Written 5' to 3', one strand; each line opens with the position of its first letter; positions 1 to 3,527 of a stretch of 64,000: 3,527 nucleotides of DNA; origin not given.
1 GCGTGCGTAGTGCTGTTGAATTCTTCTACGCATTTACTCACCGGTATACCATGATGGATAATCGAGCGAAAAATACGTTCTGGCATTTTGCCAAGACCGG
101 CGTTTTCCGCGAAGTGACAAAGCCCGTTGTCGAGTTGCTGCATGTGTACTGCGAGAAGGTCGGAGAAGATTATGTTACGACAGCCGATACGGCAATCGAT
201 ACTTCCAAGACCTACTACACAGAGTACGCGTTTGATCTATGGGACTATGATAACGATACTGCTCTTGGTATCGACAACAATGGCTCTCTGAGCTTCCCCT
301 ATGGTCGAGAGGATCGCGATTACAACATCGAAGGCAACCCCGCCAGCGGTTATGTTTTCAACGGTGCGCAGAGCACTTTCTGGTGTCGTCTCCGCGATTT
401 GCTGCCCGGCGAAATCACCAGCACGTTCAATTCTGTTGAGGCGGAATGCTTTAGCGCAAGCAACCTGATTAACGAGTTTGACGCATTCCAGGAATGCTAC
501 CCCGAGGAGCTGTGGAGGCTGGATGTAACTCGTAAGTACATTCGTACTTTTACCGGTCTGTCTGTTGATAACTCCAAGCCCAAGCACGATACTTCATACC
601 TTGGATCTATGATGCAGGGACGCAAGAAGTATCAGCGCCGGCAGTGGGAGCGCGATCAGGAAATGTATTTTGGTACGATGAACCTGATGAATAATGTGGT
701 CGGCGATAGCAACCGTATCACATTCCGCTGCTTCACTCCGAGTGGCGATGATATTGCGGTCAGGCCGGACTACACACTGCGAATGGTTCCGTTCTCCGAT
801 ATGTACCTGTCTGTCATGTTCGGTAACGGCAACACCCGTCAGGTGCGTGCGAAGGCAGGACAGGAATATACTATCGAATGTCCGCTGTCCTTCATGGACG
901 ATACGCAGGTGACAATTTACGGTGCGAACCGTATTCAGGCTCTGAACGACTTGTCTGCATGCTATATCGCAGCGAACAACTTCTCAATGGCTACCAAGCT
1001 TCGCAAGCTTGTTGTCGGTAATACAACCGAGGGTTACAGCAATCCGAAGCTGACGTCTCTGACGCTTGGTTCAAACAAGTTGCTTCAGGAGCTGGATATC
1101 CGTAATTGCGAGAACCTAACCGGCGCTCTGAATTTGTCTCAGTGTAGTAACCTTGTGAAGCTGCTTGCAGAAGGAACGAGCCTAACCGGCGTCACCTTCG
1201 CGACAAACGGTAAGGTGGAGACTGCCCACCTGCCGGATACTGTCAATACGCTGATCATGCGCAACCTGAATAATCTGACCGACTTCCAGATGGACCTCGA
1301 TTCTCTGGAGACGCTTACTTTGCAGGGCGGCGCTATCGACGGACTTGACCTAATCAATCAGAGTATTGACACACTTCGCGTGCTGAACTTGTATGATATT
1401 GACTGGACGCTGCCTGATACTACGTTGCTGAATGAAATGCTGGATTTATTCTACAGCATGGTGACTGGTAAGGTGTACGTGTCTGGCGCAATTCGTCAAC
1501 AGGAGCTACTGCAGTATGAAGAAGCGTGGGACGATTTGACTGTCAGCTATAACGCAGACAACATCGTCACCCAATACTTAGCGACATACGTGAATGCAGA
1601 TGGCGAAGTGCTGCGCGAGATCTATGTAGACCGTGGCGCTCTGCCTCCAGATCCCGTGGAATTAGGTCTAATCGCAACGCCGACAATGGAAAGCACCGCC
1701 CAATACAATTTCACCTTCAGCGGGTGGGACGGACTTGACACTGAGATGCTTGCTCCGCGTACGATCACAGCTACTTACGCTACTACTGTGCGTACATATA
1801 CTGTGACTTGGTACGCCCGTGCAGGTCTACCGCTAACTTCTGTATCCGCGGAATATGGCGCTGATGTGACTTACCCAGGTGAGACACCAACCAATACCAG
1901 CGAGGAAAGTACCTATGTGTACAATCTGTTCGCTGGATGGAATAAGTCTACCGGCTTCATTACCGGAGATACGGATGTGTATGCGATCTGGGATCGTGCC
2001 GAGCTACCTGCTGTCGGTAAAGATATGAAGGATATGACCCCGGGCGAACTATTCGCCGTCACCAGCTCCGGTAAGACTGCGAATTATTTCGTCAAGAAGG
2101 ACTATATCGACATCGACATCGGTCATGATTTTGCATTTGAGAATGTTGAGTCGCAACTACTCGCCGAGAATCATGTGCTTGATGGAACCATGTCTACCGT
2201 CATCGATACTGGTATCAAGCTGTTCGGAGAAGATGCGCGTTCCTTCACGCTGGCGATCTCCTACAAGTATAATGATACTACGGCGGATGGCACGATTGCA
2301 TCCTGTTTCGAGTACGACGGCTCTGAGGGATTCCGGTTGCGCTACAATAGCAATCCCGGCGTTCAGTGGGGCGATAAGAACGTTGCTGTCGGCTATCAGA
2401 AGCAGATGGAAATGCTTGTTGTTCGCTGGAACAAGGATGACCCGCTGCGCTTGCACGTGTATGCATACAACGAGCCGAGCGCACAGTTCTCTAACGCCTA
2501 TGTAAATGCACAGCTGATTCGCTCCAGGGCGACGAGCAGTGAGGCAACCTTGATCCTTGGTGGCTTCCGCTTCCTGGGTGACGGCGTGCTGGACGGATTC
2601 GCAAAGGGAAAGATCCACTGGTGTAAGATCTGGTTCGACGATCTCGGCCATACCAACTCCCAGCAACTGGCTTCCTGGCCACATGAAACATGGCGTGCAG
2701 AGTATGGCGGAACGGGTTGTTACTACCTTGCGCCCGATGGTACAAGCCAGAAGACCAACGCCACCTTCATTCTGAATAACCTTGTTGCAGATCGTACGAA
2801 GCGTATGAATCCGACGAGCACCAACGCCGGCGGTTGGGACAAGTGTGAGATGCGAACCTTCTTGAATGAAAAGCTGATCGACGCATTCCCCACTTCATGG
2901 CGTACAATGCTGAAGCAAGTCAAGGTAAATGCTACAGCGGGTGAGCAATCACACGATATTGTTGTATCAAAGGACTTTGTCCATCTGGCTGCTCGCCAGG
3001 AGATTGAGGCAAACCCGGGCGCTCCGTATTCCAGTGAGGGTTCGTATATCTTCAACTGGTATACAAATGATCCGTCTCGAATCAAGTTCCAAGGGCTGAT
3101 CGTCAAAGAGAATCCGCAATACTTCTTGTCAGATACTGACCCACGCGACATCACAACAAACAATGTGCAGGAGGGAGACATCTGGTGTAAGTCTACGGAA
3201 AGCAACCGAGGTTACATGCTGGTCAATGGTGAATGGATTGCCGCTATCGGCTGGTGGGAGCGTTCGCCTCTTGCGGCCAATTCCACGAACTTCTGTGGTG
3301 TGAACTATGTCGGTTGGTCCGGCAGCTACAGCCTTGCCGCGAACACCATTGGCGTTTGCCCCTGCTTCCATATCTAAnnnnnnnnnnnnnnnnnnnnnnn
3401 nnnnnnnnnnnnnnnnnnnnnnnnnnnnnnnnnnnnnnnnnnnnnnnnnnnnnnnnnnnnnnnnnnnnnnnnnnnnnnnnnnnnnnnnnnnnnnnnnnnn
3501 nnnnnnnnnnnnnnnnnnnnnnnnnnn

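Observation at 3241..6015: Complete diversity-generating retroelement targeting the tail-fibre C-terminus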

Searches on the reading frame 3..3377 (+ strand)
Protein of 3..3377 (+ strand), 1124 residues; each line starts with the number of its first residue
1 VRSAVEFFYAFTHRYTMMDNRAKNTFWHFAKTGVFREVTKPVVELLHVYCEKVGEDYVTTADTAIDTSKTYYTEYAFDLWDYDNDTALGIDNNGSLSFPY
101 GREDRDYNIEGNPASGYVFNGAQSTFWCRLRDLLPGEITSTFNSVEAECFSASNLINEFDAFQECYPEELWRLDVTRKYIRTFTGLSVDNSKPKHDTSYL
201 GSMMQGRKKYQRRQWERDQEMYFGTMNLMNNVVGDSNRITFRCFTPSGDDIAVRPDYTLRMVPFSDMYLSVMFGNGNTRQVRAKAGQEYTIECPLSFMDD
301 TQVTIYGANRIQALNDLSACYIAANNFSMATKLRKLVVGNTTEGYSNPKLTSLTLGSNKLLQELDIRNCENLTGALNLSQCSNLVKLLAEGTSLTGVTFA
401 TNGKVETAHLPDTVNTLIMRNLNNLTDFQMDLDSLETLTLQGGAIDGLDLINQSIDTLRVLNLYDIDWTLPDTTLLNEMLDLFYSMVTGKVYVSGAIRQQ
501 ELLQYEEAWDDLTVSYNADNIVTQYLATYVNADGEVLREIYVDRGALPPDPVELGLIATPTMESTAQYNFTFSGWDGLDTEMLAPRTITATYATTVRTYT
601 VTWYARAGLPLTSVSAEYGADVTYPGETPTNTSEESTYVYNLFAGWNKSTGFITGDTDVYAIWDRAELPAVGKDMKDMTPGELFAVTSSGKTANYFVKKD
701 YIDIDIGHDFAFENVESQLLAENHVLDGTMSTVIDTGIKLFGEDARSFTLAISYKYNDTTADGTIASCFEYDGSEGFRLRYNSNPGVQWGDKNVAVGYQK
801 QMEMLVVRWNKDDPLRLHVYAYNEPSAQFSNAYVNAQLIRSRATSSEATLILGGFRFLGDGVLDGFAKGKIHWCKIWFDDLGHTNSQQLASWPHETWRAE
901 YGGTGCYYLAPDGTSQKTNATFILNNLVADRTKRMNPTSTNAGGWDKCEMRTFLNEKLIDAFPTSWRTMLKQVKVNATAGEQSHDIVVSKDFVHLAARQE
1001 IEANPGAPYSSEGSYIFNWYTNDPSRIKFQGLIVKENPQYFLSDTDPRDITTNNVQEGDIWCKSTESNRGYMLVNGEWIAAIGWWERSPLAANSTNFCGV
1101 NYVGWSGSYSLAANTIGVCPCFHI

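Call 5: search_protein_families(library=pfam, proteins=[window:3-3377:+], max_evalue=0.01)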
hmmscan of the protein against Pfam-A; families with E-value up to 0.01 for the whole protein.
window:3-3377:+ (1124 aa): 1 family
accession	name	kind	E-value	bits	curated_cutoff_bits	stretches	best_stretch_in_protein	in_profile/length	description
PF19789.6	DUF6273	-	4.5e-10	40.1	23.5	1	920-1124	3-170/172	Domain of unknown function (DUF6273)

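Call 7: search_protein_families(library=phrogs, proteins=[window:3-3377:+], max_evalue=0.01)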
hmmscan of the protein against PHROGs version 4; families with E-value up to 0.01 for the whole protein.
window:3-3377:+ (1124 aa): 2 families
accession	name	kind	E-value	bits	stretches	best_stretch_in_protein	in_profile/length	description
phrog_14959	-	unknown function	1.1e-25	89.8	1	8-481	1497-1947/2494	-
phrog_21980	-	unknown function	4.4e-06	27.5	1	920-975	99-152/241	-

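Call 8: search_protein_families(library=ncbifam, proteins=[window:3-3377:+], max_evalue=0.01)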
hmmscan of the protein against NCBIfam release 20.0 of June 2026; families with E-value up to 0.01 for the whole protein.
window:3-3377:+ (1124 aa): 1 family
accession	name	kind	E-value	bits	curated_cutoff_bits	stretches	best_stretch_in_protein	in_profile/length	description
NF045536.1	phasin_PhaP6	equivalog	0.0045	17.4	100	1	926-998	20-94/138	polyhydroxyalkanoate granule-associated phasin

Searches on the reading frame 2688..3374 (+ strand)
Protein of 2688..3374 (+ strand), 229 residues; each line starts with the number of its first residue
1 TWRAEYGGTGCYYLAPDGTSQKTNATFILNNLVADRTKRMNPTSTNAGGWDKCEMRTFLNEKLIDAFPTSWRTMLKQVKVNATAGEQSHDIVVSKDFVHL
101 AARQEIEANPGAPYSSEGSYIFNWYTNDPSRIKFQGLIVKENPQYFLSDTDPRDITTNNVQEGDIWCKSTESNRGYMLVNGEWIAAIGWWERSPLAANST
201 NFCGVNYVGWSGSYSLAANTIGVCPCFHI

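Call 80: find_homologous_proteins(query=window:2688-3374:+, max_evalue=0.001)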
Query window:2688-3374:+ (229 aa): 5 proteins with E <= 0.001 among 81 candidates.
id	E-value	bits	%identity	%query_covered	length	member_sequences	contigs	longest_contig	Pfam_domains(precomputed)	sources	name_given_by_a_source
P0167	6.3e-58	214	57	75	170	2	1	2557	PF19789.7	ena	-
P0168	1.2e-49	187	44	86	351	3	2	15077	PF19789.7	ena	-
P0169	1.4e-26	112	30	98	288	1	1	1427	PF19789.7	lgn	-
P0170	2.3e-9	55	27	85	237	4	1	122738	PF19789.7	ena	-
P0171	2.1e-7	49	29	91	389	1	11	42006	PF13240.12,PF19789.7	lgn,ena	-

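Call 89: predict_structure(alignment_id=A5)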
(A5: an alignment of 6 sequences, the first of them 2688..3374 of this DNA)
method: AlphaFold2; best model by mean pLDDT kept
length: 229 residues; sequences in the alignment: 6
mean_pLDDT: 58.1   pTM: 0.50
mean pLDDT of the five models: 58.1, 54.9, 54.7, 54.6, 52.8
residues with pLDDT >= 90: 8; 70-90: 40; 50-70: 104; < 50: 77
segments of 3 or more residues with pLDDT < 50: 7-21, 41-45, 80-90, 102-124, 194-200, 213-222
pLDDT, mean of each block of 10 residues (from residue 1): 50 41 52 54 48 61 69 61 43 57 44 32 52 66 84 89 83 76 73 48 55 49 50
secondary structure, 60 per line:
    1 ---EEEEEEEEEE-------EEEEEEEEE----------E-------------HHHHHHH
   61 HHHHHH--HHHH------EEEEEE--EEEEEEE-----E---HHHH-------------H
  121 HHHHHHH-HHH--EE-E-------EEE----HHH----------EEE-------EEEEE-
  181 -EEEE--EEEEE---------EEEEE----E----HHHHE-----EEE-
elements in order: E4-13 E21-29 H54-66 H69-72 E79-84 E87-93 H103-106 H120-127 E145-147 E165-167 E175-179 E182-185 E188-192 E202-206 H216-219 E226-228

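Call 92: fold_search(model_id=the predicted structure, library=pdb)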
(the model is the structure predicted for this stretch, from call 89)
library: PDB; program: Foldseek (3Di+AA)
matches with E <= 10: 91; with E <= 0.001: 0
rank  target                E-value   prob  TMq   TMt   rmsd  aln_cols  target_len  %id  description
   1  9bnb_A                7.5e-01  0.41  0.17  0.55   6.2        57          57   18  Collagen XVIII trimerization domain with introduced inter-chain disulfide bond, G(-1)C-L5C (released 2025-08-27)
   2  8v8h_B                1.6e+00  0.10  0.14  0.14   7.4        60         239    7  PI3Ka H1047R co-crystal structure with inhibitor in cryptic pocket near H1047R (compound 4). (released 2024-03-20)
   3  3fjp_B                1.8e+00  0.18  0.13  0.13   4.6        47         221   13  Apo structure of Biotin protein ligase from Aquifex aeolicus (released 2009-06-09)
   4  2eay_B                1.8e+00  0.13  0.13  0.13   4.4        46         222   15  Crystal Structure Of Biotin Protein Ligase From Aquifex Aeolicus (released 2007-08-14)
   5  9lwq_B                1.8e+00  0.07  0.14  0.13   8.6        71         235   11  Cryo-EM structure of PI3Kalpha in complex with compound UCL-TRO-1938 (released 2025-10-01)
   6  1wq7_B                2.4e+00  0.08  0.11  0.11   4.2        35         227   14  Crystal Structure Of Biotin-(Acetyl-CoA-Carboxylase) ligase From Pyrococcus Horikoshii Ot3 (released 2005-10-04)
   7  2djz_A                2.6e+00  0.08  0.11  0.11   4.5        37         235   16  Crystal Structure Of Biotin Protein Ligase From Pyrococcus Horikoshii OT3 in complex with Biotinyl-5'-AMP, K111A mutat (released 2006-10-06)
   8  2e41_B                2.7e+00  0.04  0.12  0.12   7.9        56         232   20  Crystal Structure Of Biotin Protein Ligase From Pyrococcus Horikoshii Complexed with the Reaction Product Analog Bioti (released 2007-06-05)
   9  3fjp_A                2.9e+00  0.08  0.12  0.12   5.0        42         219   14  Apo structure of Biotin protein ligase from Aquifex aeolicus (released 2009-06-09)
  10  2deq_B                2.9e+00  0.08  0.12  0.11   4.5        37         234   16  Crystal Structure Of Biotin Protein Ligase From Pyrococcus Horikoshii OT3 in complex with Biotinyl-5'-AMP, K111G mutat (released 2006-08-16)
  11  9bnb_C                3.1e+00  0.16  0.17  0.57   5.8        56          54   16  Collagen XVIII trimerization domain with introduced inter-chain disulfide bond, G(-1)C-L5C (released 2025-08-27)
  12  5uk8_B                3.1e+00  0.09  0.13  0.13   6.8        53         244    8  The co-structure of (R)-4-(6-(1-(cyclopropylsulfonyl)cyclopropyl)-2-(1H-indol-4-yl)pyrimidin-4-yl)-3-methylmorpholine  (released 2017-06-14)
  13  2eay_A                3.3e+00  0.09  0.13  0.13   4.5        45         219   16  Crystal Structure Of Biotin Protein Ligase From Aquifex Aeolicus (released 2007-08-14)
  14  6ha1_e                3.3e+00  0.07  0.10  0.14   5.6        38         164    8  Cryo-EM structure of a 70S Bacillus subtilis ribosome translating the ErmD leader peptide in complex with telithromyci (released 2018-08-29)
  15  2djz_B                3.3e+00  0.07  0.12  0.12   4.5        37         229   16  Crystal Structure Of Biotin Protein Ligase From Pyrococcus Horikoshii OT3 in complex with Biotinyl-5'-AMP, K111A mutat (released 2006-10-06)
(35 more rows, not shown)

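Call 93: search_solved_structures(query=A5, max_evalue=10, show_alignments=2)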
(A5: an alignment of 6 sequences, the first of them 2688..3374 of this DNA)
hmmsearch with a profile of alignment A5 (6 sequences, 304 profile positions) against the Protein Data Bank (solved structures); distinct sequences matched with E-value up to 10: 1.
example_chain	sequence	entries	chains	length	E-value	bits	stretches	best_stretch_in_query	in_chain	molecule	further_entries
8k0b_A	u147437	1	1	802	2.1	11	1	181-267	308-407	Calcium permeable stress-gated cation channel 1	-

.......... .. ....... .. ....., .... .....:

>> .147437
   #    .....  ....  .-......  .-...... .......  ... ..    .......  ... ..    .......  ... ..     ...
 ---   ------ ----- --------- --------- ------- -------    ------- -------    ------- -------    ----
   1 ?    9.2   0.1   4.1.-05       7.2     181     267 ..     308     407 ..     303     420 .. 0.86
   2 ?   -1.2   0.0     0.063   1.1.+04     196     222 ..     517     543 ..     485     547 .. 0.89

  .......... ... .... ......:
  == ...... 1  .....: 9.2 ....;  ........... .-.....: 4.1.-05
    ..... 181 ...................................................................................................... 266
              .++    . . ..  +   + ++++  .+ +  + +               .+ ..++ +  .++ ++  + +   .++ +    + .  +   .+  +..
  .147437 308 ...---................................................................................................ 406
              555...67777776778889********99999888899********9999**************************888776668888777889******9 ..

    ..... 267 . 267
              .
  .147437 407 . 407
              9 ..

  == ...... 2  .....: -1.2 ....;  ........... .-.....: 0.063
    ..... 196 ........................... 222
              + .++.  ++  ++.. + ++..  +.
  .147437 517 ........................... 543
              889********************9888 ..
